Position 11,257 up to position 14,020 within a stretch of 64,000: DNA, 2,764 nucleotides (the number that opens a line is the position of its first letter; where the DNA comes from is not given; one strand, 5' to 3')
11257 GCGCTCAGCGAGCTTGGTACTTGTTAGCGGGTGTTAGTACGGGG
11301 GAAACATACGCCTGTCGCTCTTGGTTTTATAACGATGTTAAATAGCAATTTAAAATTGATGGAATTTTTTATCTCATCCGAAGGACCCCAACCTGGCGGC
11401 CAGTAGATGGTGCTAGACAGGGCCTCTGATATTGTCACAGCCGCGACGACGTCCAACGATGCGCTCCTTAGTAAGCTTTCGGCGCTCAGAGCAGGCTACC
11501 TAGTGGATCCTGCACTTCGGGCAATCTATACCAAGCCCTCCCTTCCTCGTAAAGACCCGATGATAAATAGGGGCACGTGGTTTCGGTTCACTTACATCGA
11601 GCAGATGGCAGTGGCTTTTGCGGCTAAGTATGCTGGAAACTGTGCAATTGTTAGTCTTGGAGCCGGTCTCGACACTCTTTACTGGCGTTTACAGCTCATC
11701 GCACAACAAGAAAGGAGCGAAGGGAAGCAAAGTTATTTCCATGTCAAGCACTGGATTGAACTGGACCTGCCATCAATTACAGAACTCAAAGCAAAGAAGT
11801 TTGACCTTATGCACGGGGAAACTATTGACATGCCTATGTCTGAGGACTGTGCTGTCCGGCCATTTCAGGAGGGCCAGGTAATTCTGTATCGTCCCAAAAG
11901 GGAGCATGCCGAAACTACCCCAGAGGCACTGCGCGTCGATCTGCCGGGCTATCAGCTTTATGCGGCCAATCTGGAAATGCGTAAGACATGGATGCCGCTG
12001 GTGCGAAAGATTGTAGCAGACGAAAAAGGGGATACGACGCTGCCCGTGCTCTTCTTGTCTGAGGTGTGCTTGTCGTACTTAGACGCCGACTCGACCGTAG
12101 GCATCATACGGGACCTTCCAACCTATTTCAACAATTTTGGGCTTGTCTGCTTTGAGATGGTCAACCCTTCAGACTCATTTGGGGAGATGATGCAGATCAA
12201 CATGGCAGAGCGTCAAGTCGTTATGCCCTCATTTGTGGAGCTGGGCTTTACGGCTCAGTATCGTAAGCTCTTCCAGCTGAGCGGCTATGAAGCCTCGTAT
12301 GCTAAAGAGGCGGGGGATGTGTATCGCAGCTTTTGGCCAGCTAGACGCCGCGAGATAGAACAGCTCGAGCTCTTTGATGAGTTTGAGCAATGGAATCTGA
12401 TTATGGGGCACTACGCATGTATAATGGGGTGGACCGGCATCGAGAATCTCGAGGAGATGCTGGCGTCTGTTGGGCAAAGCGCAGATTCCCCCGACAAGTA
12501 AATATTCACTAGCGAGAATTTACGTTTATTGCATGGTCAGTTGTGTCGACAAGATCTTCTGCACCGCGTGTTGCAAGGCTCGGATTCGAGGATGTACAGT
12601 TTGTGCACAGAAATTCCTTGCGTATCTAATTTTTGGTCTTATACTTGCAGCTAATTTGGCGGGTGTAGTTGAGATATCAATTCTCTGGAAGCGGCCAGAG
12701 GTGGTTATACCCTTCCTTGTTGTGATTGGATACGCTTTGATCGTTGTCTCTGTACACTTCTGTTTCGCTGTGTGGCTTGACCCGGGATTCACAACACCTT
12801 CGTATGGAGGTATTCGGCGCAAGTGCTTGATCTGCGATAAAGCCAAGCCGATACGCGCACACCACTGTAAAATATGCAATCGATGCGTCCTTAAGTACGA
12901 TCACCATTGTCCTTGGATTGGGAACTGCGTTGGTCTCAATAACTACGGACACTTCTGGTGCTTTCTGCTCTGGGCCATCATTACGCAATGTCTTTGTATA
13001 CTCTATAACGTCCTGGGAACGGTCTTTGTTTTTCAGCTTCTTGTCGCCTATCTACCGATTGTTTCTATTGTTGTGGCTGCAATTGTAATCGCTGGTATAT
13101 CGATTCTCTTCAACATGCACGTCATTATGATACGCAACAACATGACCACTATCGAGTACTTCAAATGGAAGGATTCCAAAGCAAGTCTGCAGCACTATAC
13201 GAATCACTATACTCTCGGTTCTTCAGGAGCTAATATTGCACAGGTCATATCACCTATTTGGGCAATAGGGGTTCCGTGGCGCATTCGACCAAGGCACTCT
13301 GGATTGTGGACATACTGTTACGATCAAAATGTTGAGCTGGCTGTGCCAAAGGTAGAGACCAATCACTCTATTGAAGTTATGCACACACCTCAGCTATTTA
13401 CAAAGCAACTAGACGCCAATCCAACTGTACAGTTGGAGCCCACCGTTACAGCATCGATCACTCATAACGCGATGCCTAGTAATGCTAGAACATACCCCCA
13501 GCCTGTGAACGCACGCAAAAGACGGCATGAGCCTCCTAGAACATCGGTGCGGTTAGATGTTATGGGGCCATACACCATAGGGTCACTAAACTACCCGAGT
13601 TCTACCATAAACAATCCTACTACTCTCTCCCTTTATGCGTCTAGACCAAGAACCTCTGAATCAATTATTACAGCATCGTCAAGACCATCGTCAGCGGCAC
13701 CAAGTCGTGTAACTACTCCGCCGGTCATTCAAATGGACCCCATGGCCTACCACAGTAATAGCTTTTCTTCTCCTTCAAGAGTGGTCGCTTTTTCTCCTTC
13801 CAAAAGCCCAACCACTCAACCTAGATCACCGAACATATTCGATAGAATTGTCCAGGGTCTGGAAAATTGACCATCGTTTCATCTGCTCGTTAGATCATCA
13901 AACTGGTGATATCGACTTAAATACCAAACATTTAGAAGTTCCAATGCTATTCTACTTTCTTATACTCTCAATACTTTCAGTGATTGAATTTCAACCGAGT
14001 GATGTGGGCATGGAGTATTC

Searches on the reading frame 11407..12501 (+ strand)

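Call 10: search_protein_families(library=pfam, proteins=[window:11407-12501:+], max_evalue=0.01)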
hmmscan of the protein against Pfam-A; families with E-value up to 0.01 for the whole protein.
window:11407-12501:+ (364 aa): 1 family
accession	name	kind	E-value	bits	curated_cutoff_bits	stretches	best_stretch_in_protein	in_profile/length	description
PF04072.20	LCM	-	1.9e-10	41.3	22.3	1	43-234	51-183/187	Leucine carboxyl methyltransferase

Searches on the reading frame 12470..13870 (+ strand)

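Call 10: search_protein_families(library=pfam, proteins=[window:12470-13870:+], max_evalue=0.01)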
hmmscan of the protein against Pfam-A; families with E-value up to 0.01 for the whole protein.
window:12470-13870:+ (466 aa): 1 family
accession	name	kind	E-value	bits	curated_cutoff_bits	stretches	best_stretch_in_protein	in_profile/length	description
PF01529.25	DHHC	-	4.1e-28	98.5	28.7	1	116-234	5-133/133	DHHC palmitoyltransferase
